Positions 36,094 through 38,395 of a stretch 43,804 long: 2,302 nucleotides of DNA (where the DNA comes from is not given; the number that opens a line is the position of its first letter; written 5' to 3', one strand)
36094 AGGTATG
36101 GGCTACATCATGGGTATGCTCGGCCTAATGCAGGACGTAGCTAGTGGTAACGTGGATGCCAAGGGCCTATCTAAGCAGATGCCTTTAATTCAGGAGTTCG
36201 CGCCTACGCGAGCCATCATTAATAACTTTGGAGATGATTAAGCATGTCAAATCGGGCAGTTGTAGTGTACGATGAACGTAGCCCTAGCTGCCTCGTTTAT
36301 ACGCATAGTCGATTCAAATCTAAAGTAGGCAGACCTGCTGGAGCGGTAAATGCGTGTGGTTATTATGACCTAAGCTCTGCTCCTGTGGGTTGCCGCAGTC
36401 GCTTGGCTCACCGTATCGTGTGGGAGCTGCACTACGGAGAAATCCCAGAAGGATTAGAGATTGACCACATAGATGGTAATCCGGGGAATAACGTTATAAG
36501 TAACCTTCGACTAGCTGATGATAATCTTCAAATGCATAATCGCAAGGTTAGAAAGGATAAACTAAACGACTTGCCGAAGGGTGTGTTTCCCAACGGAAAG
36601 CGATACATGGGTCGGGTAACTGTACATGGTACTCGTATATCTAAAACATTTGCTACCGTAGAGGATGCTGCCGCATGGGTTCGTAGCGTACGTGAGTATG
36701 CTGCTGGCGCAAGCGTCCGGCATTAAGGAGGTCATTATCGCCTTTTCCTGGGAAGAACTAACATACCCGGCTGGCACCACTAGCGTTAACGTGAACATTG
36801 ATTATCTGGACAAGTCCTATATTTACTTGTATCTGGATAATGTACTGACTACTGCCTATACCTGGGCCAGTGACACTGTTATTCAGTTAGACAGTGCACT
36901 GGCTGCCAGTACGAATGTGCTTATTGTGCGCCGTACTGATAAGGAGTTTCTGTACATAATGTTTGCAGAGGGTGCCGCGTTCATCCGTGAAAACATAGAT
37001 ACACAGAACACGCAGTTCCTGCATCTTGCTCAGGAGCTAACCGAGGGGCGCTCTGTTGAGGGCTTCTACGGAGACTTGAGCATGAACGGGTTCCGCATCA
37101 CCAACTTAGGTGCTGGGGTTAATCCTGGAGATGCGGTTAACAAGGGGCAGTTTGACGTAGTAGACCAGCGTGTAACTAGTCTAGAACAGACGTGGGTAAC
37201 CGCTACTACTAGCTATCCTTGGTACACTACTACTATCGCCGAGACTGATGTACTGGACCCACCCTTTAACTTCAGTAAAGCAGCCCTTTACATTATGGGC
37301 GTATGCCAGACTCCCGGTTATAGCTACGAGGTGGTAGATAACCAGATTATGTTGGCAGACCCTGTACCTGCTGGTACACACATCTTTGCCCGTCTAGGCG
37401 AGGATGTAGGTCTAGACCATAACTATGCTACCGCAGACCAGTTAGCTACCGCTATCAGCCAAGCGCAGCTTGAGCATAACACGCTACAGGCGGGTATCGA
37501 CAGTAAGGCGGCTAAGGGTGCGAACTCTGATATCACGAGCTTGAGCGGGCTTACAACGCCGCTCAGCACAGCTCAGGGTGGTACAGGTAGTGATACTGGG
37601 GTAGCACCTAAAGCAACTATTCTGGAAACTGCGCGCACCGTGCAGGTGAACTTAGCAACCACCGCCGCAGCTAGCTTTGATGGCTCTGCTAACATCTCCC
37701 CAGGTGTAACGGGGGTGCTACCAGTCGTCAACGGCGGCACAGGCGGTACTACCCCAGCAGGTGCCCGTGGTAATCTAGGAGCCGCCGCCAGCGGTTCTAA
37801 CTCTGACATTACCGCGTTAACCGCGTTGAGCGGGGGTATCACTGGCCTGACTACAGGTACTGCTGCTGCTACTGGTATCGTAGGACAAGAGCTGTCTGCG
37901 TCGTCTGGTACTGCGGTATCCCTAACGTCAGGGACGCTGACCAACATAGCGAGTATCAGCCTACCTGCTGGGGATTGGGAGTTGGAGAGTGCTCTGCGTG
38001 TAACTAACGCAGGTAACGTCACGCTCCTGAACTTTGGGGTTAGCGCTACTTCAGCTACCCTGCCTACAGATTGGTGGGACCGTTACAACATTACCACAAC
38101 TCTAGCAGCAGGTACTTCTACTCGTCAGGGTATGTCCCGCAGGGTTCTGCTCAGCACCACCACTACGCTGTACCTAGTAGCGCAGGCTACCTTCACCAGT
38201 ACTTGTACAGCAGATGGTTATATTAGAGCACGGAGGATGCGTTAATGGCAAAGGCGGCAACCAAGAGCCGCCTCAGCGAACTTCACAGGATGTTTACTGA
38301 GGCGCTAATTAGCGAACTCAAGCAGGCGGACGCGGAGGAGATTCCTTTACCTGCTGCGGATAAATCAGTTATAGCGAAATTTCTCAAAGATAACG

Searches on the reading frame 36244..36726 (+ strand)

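Call 5: search_protein_families(library=pfam, proteins=[window:36244-36726:+], max_evalue=0.01)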
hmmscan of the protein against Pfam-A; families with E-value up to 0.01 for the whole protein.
window:36244-36726:+ (160 aa): 1 family
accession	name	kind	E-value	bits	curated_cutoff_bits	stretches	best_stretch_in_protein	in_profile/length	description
PF13392.12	HNH_3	-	8e-19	67.5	24.8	1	53-91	1-39/46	HNH endonuclease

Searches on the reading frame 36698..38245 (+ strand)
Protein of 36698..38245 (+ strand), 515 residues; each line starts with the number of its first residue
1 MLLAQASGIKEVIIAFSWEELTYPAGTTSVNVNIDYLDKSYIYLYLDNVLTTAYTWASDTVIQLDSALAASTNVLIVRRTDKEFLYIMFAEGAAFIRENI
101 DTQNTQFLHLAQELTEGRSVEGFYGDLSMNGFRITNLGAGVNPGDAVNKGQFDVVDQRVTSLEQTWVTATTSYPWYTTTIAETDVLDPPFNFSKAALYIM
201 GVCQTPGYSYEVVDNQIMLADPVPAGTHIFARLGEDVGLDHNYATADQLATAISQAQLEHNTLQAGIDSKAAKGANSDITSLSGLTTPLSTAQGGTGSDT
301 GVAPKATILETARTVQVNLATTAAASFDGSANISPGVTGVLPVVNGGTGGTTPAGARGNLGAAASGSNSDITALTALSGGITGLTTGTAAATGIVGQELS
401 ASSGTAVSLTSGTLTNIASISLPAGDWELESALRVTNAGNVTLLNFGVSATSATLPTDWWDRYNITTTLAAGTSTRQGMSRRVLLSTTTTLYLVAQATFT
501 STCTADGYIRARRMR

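Call 5: search_protein_families(library=pfam, proteins=[window:36698-38245:+], max_evalue=0.01)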
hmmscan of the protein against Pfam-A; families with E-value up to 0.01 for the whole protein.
window:36698-38245:+ (515 aa): 2 families
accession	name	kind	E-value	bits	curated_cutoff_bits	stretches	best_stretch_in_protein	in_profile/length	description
PF03906.20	Phage_T7_tail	-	1.6e-14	54.3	25.2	1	26-154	16-150/157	Phage T7 tail fibre protein, N-terminal domain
PF05662.19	YadA_stalk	-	8.1e-05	23.4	28.4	1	133-161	1-29/43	Coiled stalk of trimeric autotransporter adhesin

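Call 38: search_solved_structures(query=window:36698-38245:+, max_evalue=1, show_alignments=2)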
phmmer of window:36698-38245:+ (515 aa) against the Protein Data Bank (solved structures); distinct sequences matched with E-value up to 1: 12.
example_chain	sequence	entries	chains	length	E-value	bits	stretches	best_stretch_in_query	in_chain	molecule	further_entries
8vbx_R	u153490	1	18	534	1.4e-158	531.8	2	142-515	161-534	Tail fiber (gp47)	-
8es4_G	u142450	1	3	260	1.9e-99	336.8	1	15-265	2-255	Gp44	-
23sh_r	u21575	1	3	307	2.6e-70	240.8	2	15-157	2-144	tail fiber gp9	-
7y22_e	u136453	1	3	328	1.1e-10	44.1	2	65-165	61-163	tail adaptor protein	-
9s0y_AB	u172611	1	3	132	8.2e-08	34.7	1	31-114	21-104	Phage particle protein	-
7z47_D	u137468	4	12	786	5.3e-05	25.4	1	265-367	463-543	Putative tail fiber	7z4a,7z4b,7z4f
8dsp_C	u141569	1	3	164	0.00041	22.5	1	28-158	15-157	Tail fiber protein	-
8e4g_O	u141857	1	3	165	0.00042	22.4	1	27-158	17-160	Tail fiber protein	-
7boz_a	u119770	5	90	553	0.0063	18.5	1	28-158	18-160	N-teminal of mature bacteriophage T7 tail fiber protein gp17 | Tail fiber protein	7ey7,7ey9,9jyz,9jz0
6cl5_A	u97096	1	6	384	0.025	16.6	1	334-367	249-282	Tail fiber protein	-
6e3c_C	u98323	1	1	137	0.047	15.7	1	300-336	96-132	Dec protein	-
6ct8_A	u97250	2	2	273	0.44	12.5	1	333-366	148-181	R2-type pyocin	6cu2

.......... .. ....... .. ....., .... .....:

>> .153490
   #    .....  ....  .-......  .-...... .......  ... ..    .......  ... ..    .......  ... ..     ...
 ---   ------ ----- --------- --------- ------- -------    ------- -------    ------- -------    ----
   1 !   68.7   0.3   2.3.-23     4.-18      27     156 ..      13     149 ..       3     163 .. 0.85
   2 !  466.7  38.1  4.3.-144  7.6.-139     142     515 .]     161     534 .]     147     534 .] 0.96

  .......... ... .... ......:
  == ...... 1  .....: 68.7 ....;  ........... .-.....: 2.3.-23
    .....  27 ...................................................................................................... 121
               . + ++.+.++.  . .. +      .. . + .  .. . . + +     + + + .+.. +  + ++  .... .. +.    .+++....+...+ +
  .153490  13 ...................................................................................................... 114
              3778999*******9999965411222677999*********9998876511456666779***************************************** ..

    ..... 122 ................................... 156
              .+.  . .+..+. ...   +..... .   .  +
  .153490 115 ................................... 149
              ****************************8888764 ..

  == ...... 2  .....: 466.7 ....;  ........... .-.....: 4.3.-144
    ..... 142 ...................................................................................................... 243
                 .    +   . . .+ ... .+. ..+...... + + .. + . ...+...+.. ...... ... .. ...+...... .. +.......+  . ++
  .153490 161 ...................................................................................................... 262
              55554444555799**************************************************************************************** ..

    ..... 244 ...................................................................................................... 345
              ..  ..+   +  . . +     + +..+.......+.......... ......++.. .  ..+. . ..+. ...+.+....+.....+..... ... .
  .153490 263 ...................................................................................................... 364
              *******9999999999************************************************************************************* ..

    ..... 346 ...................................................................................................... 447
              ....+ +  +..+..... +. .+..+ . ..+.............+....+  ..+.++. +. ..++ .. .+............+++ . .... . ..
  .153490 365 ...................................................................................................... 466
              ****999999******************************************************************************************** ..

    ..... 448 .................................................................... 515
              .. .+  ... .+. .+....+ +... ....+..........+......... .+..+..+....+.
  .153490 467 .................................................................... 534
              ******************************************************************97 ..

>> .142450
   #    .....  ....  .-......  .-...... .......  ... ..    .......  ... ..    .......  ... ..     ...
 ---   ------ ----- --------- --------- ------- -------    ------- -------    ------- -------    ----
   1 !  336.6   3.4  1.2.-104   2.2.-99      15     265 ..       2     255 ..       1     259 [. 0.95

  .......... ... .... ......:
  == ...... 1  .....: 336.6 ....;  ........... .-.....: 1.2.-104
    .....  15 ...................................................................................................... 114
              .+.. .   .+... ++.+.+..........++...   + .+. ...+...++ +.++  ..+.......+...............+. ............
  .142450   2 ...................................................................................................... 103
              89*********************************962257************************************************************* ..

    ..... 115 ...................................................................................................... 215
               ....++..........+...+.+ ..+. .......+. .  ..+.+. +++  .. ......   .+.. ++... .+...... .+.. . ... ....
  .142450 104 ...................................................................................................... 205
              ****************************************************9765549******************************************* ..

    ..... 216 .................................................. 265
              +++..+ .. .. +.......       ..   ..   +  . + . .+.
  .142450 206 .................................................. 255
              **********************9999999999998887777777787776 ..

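Call 63: search_solved_structures(query=A4, max_evalue=10)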
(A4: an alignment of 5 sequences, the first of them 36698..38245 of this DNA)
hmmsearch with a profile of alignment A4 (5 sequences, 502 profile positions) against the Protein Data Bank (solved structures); distinct sequences matched with E-value up to 10: 21.
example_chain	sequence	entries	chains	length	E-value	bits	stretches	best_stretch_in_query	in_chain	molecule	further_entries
8vbx_R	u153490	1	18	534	3.3e-176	590.2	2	127-502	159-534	Tail fiber (gp47)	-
8es4_G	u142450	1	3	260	1.3e-153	515.6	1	1-256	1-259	Gp44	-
23sh_r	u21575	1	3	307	1.2e-90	308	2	1-143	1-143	tail fiber gp9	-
7y22_e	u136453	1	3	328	6.9e-13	51.4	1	38-209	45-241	tail adaptor protein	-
9s0y_AB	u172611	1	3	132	2.2e-08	36.6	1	17-103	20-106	Phage particle protein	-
8dsp_C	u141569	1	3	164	3.5e-07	32.6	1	17-145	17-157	Tail fiber protein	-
8e4g_O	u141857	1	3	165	4.1e-07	32.4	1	17-144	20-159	Tail fiber protein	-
7boz_a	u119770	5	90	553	3.9e-06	29.2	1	18-145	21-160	N-teminal of mature bacteriophage T7 tail fiber protein gp17 | Tail fiber protein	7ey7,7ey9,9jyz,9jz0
7z47_D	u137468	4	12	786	5.6e-05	25.3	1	250-292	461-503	Putative tail fiber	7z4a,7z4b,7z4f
5js4_A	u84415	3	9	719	0.00012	24.2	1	4-104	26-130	phiAB6 tailspike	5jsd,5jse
2yo0_A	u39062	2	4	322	0.002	20.2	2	118-149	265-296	GENERAL CONTROL PROTEIN GCN4, PUTATIVE INNER MEMBRANE PROTEIN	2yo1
6e3c_C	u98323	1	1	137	0.0023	20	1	286-324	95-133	Dec protein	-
7o23_A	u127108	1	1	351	0.0044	19.1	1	120-149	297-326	Autotransporter adhesin BpaC,Autotransporter adhesin BpaC,General control transcription fa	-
6cl5_A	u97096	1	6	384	0.016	17.2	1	323-354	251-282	Tail fiber protein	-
6ct8_A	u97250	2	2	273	0.042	15.9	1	321-352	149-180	R2-type pyocin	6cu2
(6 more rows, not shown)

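Call 67: search_protein_families(library=phrogs, proteins=[window:36698-38245:+], max_evalue=0.001)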
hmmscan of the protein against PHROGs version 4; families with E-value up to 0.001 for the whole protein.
window:36698-38245:+ (515 aa): 11 families
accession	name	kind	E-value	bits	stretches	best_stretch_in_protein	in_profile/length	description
phrog_11393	-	tail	3.6e-241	802.5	1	15-515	1-538/538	tail fiber protein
phrog_2710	-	tail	2.1e-84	285.4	1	10-331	4-360/781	tail fiber protein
phrog_13980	-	tail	5.4e-14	52.9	1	27-159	17-161/756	tail fiber protein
phrog_13481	-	tail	3.8e-11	43.6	1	27-371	31-274/596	tail fiber protein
phrog_6953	-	tail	7.8e-09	36.2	1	31-114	21-104/251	tail fiber protein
phrog_20500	-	tail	8.2e-09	34.6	1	247-303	527-583/1365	tail protein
phrog_2370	-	connector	8.5e-07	29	1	242-378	277-415/652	neck passage structure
phrog_6256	-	tail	3.2e-06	27.4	1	26-157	15-159/686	tail fiber protein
phrog_12321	-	tail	1.6e-05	24.4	1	262-360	76-185/695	tail fiber protein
phrog_35687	-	unknown function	3.5e-05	23.3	1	265-303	269-308/653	-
phrog_30390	-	unknown function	0.001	18.6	0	127-173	398-444/766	-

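Call 69: find_related_loci(query=A4, collection=viral_contigs, flank=9000)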
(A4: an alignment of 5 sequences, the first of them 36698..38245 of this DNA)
Query A4 (515 aa) in viral_contigs; peptide patterns used: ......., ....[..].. (x = any residue, [..] = any of these).
438 stretches matched a pattern; 65 encode a relative of the query (tblastn E <= 1e-3); 65 distinct loci.
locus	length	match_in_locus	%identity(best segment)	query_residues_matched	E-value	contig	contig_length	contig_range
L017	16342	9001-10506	95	14-515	0e+0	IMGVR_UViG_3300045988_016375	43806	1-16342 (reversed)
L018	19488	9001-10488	94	14-509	0e+0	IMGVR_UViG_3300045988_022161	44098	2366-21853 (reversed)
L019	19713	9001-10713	57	14-508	0e+0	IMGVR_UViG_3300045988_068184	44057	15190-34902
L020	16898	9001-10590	58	14-515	0e+0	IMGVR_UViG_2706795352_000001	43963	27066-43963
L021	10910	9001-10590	57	14-515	4e-178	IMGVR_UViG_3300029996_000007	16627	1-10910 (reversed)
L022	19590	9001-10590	57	14-515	2e-177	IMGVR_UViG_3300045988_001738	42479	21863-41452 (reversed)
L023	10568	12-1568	57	25-515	6e-174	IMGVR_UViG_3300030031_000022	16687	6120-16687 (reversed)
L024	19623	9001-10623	56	14-515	5e-173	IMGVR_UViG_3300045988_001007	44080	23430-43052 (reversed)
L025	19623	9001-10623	56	14-515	2e-172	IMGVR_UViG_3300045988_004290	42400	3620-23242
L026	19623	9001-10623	56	14-515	2e-170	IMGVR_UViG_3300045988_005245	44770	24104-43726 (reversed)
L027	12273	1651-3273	56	14-515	4e-170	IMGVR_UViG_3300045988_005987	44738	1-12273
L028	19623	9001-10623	56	14-515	2e-169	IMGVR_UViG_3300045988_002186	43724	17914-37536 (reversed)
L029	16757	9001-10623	56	14-515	1e-166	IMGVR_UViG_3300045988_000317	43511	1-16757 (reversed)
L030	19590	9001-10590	56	14-515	6e-165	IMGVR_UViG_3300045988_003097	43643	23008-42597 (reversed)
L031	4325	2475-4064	56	14-515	2e-162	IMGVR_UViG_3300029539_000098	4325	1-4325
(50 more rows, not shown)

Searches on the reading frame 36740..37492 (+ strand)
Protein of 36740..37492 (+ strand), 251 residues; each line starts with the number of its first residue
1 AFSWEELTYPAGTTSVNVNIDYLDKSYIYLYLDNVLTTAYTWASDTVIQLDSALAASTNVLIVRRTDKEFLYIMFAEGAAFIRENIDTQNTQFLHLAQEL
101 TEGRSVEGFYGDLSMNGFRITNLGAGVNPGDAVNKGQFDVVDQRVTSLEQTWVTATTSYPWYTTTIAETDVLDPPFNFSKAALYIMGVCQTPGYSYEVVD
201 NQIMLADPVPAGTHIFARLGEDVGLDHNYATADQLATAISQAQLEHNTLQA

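Call 68: find_related_loci(query=window:36740-37492:+, collection=viral_contigs, flank=9000)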
Query window:36740-37492:+ (251 aa) in viral_contigs; peptide patterns used: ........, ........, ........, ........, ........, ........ (x = any residue, [..] = any of these).
5 stretches matched a pattern; 4 encode a relative of the query (tblastn E <= 1e-3); 4 distinct loci.
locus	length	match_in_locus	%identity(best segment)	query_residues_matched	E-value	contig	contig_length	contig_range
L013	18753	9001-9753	96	1-251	8e-167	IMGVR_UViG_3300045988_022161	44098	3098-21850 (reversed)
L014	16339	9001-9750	96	1-250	4e-165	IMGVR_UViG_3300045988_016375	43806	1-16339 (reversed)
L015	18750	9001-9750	81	1-250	2e-134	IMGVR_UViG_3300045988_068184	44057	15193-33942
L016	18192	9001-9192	40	109-173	6e-7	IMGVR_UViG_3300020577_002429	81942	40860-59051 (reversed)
